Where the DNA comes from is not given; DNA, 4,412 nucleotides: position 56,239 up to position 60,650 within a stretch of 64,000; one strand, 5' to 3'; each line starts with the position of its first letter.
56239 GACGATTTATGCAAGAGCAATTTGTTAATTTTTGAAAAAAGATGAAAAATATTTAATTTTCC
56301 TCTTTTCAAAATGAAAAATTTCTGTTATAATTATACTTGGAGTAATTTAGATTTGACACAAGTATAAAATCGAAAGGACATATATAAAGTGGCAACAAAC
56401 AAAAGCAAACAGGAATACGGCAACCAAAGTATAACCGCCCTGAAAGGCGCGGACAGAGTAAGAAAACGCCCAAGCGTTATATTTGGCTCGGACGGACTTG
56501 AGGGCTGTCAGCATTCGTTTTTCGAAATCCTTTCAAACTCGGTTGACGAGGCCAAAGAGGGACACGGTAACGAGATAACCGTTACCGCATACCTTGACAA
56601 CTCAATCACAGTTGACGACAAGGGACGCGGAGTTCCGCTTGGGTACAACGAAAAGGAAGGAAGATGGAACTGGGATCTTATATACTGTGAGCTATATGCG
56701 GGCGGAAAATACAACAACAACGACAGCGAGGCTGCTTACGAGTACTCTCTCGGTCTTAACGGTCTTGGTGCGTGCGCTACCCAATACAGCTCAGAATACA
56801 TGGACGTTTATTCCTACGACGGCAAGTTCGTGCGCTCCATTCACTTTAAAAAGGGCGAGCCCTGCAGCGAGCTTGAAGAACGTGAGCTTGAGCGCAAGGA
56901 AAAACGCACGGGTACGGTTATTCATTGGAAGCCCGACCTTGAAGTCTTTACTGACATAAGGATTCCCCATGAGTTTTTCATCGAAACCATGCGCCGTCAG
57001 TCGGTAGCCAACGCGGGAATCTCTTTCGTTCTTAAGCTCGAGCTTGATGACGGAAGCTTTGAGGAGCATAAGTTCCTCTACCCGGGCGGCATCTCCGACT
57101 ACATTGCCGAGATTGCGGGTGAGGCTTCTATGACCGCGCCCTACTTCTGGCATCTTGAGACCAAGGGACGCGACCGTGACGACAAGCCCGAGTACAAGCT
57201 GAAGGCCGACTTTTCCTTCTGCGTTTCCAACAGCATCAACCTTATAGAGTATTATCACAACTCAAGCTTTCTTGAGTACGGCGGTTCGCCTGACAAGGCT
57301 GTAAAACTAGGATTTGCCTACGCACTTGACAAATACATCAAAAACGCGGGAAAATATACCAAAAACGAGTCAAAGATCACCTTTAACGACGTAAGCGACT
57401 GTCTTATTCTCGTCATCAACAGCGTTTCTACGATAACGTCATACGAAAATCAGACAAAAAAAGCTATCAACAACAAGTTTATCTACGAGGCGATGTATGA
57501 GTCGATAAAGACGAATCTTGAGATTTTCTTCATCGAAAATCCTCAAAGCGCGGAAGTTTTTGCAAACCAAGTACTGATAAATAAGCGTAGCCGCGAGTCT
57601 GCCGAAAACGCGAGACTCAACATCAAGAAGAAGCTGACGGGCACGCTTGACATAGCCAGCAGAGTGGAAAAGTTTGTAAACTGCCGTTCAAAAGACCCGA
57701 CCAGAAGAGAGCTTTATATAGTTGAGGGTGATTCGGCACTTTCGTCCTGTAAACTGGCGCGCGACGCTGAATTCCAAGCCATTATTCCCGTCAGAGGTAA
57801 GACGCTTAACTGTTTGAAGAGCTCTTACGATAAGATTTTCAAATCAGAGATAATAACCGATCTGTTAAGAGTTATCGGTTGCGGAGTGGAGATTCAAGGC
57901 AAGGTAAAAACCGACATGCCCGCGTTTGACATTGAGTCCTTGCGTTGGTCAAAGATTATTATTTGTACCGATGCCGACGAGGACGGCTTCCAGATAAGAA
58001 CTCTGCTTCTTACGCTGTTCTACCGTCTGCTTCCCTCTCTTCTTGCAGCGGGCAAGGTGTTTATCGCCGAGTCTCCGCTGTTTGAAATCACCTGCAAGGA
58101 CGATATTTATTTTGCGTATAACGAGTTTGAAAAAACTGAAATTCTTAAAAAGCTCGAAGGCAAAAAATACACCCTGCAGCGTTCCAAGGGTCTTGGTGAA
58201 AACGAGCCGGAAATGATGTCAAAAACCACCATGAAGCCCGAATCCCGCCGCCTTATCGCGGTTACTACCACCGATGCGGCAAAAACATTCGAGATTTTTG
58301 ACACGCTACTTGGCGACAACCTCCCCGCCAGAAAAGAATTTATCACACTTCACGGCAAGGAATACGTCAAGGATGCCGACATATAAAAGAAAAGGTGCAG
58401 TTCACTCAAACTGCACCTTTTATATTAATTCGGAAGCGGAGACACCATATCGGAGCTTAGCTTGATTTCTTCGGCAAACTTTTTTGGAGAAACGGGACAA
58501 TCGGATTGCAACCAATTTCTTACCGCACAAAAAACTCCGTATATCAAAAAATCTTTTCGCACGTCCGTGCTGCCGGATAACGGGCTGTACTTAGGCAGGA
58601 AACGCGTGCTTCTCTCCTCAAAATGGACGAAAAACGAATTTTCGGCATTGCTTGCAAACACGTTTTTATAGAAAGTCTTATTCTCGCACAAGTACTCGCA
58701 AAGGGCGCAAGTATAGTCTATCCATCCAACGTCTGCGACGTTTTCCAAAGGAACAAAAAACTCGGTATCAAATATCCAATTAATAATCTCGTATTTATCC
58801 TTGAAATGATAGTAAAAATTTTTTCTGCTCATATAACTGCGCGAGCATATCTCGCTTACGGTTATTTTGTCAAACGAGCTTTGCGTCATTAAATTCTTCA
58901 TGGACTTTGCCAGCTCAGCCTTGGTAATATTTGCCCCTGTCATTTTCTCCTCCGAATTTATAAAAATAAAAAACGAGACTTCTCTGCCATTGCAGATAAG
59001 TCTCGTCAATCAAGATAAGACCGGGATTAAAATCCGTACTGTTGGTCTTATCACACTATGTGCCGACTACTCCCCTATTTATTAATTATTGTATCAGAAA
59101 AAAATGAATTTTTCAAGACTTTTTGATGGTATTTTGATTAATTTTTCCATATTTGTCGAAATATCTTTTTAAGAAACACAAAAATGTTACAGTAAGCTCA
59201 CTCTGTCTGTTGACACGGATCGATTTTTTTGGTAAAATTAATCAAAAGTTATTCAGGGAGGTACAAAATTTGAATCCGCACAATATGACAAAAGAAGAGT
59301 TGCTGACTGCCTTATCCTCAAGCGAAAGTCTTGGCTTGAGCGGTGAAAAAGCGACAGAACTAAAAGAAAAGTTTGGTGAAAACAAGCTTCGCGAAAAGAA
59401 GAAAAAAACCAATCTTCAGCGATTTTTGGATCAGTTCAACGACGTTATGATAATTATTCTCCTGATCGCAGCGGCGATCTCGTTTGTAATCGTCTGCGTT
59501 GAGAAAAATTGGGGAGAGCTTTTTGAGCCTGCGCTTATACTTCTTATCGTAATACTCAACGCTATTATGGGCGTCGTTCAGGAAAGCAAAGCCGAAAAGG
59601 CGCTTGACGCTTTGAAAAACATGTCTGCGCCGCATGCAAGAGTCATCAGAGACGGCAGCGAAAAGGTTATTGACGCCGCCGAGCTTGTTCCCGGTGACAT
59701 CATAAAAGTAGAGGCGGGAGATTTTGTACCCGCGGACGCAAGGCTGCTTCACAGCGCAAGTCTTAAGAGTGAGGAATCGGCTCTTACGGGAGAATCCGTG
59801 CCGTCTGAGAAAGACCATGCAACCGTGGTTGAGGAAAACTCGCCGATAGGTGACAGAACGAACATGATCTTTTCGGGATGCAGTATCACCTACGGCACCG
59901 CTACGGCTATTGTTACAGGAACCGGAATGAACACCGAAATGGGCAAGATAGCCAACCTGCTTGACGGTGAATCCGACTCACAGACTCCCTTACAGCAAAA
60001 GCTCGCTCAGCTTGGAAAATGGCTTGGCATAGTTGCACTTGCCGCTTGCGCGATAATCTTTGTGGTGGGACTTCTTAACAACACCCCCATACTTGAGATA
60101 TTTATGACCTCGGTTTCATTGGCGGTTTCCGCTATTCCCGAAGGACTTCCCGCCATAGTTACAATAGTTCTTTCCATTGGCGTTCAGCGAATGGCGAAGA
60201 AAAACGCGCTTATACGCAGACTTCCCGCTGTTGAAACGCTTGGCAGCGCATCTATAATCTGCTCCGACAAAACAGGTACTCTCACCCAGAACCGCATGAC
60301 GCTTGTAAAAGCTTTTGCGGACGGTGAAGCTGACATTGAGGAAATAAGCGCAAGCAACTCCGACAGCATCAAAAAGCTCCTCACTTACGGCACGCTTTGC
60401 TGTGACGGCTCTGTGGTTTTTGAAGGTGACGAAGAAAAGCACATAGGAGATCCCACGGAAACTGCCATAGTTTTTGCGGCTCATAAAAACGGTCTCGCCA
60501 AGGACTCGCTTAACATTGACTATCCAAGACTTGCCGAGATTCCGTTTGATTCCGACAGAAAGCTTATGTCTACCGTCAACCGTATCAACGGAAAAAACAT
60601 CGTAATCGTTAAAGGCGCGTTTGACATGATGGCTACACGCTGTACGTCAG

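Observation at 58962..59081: Candidate Mn2+ (yybP-ykoY-like) riboswitch driving a TetR-family regulator, divergent from a Ca2+/Mn2+-type P-type ATPase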

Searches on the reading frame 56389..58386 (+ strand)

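Call 10: search_protein_families(library=pfam, proteins=[window:56389-58386:+])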
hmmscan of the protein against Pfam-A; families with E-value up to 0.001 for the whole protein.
window:56389-58386:+ (665 aa): 4 families
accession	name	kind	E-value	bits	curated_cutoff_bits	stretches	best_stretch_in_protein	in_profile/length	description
PF00204.31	DNA_gyraseB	-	1.6e-24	86.8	27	1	234-409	1-171/173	DNA gyrase B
PF00986.26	DNA_gyraseB_C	-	3.4e-21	75.6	29.8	1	592-652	2-62/63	DNA gyrase B subunit, carboxyl terminus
PF01751.28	Toprim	-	2.2e-16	60.3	23.1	1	441-561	1-95/96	Toprim domain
PF02518.31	HATPase_c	-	0.00089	20.1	26.4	0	41-101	7-56/111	Histidine kinase-, DNA gyrase B-, and HSP90-like ATPase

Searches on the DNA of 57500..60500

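Call 2: search_rna_families(source=window, start=57500, end=60500, threshold=evalue, max_evalue=10, show_alignments=5)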
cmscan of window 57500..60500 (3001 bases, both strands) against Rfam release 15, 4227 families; matches with E-value up to 10: 10.
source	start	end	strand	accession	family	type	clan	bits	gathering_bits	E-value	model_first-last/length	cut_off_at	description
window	58970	59082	-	RF02617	SSRC10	Gene; sRNA;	-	34.7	56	0.00046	1-113/113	no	Streptococcus sRNA 10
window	58764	58837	-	RF01171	snoR4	Gene; snRNA; snoRNA; CD-box;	-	24.6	60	2.3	1-80/80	no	Small nucleolar RNA snoR4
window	57514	57582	+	RF01714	Ocean-V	Gene; sRNA;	-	22.9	75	0.13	1-72/72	no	Ocean-V RNA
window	58378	58421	+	RF02057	STnc40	Gene; sRNA;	-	21.8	45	1.4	31-68/70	no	Salmonella enterica sRNA STnc40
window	58388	58459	-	RF02057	STnc40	Gene; sRNA;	-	21.7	45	1.5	1-70/70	no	Salmonella enterica sRNA STnc40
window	58751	58830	-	RF01191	SNORD121A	Gene; snRNA; snoRNA; CD-box;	-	19.5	44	4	1-82/82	no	Small nucleolar RNA SNORD121A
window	59072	59128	-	RF01078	PK-PYVV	Cis-reg;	-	18.3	65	5.5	1-58/58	no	3'-terminal pseudoknot in PYVV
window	58381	58493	-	RF04177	BTnc201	Gene; sRNA;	-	18.2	105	7.4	1-99/99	no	Bacteroides sRNA BTnc201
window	58145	58254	+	RF02158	NPPA-AS1_3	Gene; lncRNA;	-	15.9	55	2.1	1-108/108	no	NPPA antisense RNA 1 conserved region 3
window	59067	59117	-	RF01125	sR4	Gene; snRNA; snoRNA; CD-box;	-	14.3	50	5.9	1-56/56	no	Small nucleolar RNA sR4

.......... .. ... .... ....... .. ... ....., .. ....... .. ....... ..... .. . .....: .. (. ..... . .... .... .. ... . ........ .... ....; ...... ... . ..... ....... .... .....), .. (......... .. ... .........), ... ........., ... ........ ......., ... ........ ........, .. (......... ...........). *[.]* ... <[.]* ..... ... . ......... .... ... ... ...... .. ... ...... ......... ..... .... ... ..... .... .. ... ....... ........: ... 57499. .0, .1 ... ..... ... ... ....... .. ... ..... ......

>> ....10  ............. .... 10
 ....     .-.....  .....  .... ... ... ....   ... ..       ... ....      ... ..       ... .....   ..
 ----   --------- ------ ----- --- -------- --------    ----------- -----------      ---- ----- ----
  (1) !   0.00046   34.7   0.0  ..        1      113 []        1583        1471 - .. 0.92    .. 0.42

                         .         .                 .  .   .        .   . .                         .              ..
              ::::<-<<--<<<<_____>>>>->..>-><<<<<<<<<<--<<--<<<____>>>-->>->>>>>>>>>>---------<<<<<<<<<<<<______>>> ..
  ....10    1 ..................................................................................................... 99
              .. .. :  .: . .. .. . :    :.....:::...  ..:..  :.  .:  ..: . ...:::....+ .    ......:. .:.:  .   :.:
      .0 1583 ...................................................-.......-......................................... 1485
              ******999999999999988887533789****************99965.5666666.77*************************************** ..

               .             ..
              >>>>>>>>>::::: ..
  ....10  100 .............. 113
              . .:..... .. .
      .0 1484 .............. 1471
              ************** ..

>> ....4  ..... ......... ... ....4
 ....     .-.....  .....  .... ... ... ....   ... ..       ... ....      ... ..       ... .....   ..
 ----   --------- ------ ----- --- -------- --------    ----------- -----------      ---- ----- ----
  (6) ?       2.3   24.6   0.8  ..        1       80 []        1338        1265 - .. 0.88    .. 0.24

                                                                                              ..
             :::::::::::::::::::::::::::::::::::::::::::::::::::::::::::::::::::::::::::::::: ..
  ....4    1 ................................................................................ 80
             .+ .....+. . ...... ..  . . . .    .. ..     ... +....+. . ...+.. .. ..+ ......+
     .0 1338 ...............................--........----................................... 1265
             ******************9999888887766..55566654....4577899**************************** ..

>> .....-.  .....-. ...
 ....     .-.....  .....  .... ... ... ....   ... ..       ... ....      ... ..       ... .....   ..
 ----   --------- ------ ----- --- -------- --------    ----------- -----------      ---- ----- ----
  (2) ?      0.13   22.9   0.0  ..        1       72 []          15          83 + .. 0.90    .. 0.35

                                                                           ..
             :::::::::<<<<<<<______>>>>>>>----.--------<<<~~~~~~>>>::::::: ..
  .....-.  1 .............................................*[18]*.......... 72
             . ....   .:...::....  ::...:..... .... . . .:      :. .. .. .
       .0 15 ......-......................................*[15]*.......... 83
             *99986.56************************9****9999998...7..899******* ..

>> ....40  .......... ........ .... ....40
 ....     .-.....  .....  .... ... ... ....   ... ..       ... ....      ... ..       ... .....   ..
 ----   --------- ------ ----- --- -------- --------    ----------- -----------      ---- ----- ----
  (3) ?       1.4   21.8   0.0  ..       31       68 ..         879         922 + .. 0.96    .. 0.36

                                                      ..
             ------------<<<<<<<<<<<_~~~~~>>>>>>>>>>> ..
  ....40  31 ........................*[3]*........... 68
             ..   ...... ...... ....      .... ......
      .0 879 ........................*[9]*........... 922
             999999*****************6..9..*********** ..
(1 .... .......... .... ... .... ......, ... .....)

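Call 47: search_rna_families(source=window, start=58955, end=59095, threshold=evalue, max_evalue=10, show_alignments=4)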
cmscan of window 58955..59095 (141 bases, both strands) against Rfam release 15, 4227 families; matches with E-value up to 10: 10.
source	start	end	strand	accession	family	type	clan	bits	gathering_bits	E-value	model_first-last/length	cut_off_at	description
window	58970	59082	-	RF02617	SSRC10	Gene; sRNA;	-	34.7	56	2.2e-05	1-113/113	no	Streptococcus sRNA 10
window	58955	59004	+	RF02844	RefA9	Gene; antisense;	-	16.6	49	2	14-64/64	5'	Enterococcus sRNA A9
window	58955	59002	+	RF02693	psm_mec_RNA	Gene; sRNA;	-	14.8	85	7.9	94-143/143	5'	psm_mec locus RNA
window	58966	59034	-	RF04177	BTnc201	Gene; sRNA;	-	13.1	105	5.3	1-99/99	no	Bacteroides sRNA BTnc201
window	58955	59009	+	RF02617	SSRC10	Gene; sRNA;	-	12.9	56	2.6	59-113/113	5'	Streptococcus sRNA 10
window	59072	59095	-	RF01078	PK-PYVV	Cis-reg;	-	12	65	6.8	35-58/58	5'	3'-terminal pseudoknot in PYVV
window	58972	59012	-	RF01459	rliE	Gene; sRNA;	-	11.7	90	7.6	139-182/222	no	Listeria sRNA rliE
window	58955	59003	+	RF00893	MIR854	Gene; miRNA;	-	9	50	2.1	173-221/221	5'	MIR854 microRNA precursor family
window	58981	59041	-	RF02475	GlsR6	Gene; snRNA; snoRNA; CD-box;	-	8.6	75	7.8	1-59/59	no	Small nucleolar RNA GlsR6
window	58995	59087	-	RF00080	Manganese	Cis-reg; riboswitch;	-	7.9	45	1.8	1-177/177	no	Manganese Mn2+ riboswitch aptamer (yybP-ykoY)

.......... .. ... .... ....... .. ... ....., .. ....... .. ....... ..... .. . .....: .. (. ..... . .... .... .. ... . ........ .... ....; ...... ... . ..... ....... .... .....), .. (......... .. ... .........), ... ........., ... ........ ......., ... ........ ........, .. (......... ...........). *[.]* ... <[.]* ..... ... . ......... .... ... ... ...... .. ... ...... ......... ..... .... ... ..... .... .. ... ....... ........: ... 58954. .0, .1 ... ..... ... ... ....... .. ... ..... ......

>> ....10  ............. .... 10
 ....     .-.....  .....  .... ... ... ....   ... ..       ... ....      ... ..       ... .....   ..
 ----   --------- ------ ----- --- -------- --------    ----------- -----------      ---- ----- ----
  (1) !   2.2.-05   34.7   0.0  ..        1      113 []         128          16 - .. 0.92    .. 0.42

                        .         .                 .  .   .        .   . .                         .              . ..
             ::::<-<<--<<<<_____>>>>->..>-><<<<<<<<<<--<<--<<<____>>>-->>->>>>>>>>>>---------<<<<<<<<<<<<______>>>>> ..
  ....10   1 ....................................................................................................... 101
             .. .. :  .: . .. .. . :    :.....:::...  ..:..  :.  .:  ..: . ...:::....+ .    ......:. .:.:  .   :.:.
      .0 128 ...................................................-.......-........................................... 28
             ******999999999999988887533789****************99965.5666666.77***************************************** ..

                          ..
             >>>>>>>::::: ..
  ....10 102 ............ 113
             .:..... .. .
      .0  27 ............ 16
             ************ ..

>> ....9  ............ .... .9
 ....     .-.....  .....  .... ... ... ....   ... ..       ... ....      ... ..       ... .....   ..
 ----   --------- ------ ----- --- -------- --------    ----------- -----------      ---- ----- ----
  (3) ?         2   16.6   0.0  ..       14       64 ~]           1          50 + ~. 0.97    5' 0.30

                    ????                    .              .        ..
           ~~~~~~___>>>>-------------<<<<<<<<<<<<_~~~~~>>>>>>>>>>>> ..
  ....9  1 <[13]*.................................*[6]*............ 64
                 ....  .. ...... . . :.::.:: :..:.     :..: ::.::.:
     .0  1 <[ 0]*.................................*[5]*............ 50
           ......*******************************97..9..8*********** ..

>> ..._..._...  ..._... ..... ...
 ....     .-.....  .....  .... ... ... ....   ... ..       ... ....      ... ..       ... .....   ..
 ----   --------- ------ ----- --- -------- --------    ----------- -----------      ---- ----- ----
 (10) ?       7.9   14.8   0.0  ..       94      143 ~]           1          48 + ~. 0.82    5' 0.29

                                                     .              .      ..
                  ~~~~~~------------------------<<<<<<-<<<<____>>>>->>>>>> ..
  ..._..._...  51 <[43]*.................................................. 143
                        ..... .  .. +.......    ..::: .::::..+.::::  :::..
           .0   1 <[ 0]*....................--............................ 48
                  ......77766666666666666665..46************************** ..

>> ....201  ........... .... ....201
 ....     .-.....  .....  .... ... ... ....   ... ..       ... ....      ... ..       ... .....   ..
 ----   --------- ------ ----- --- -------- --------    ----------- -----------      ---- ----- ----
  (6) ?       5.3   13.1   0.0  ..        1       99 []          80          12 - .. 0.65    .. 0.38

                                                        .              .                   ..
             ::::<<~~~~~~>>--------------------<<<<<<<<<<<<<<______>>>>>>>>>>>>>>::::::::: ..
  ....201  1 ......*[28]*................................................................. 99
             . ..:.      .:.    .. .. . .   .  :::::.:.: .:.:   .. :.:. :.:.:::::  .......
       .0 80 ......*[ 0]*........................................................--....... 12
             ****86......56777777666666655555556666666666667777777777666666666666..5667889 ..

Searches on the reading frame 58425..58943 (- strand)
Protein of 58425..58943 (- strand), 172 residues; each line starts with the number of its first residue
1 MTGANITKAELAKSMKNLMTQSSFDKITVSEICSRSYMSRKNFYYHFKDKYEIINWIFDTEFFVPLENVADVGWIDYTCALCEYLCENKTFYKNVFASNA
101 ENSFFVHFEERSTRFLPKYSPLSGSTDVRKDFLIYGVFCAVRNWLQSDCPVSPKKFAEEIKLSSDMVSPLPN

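Call 10: search_protein_families(library=pfam, proteins=[window:58425-58943:-])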
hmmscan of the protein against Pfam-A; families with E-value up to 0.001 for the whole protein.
window:58425-58943:- (172 aa): 2 families
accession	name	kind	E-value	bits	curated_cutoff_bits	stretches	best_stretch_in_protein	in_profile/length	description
PF14278.11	TetR_C_8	-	6.9e-13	49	26.1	1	74-161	3-98/103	Transcriptional regulator C-terminal region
PF00440.29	TetR_N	-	3.1e-06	27.3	24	1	17-54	7-44/47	Bacterial regulatory proteins, tetR family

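Call 38: find_related_loci(query=window:58425-58943:-, collection=genome_contigs, flank=4500)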
Query window:58425-58943:- (172 aa) in genome_contigs; peptide patterns used: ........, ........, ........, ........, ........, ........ (x = any residue, [..] = any of these).
157 stretches matched a pattern; 4 encode a relative of the query (tblastn E <= 1e-3); 4 distinct loci.
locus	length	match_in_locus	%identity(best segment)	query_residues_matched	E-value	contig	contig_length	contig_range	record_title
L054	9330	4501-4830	43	1-110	5e-28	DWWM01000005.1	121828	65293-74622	MAG TPA_asm: Candidatus Merdibacter merdavium isolate CHK187-11901 CHK187__C24146_L121828_SAMEA5754831, whole genome sho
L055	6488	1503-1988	34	1-156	4e-27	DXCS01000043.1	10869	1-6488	MAG TPA_asm: Candidatus Merdibacter merdipullorum isolate ChiGjej1B1-19782 ChiGjej1B1M5__C128971_L10869_SAMN08009832, wh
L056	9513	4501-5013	33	8-169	2e-26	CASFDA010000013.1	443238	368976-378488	uncultured Spirochaetales bacterium isolate SI.T20.metabat-bins.26 genome assembly, contig: SI.T20.metabat-bins.26.fa_k1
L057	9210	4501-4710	29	7-70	2e-5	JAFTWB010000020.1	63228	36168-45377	MAG: Clostridia bacterium isolate RGIG4202 Roe_deer_Colon-3__c4247, whole genome shotgun sequence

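Call 54: search_protein_families(library=ncbifam, proteins=[window:58425-58943:-], max_evalue=0.001)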
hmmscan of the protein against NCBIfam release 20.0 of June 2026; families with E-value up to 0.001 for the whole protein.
window:58425-58943:- (172 aa): 2 families
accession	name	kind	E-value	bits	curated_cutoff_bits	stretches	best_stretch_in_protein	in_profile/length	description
TIGR02366.1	DHAK_reg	equivalog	4.9e-29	101.6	129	1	5-158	2-166/176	dihydroxyacetone kinase transcriptional activator DhaS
NF041196.1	ScbR_bind_reg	equivalog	0.00033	20.9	150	1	5-59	5-59/191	ScbR family autoregulator-binding transcription factor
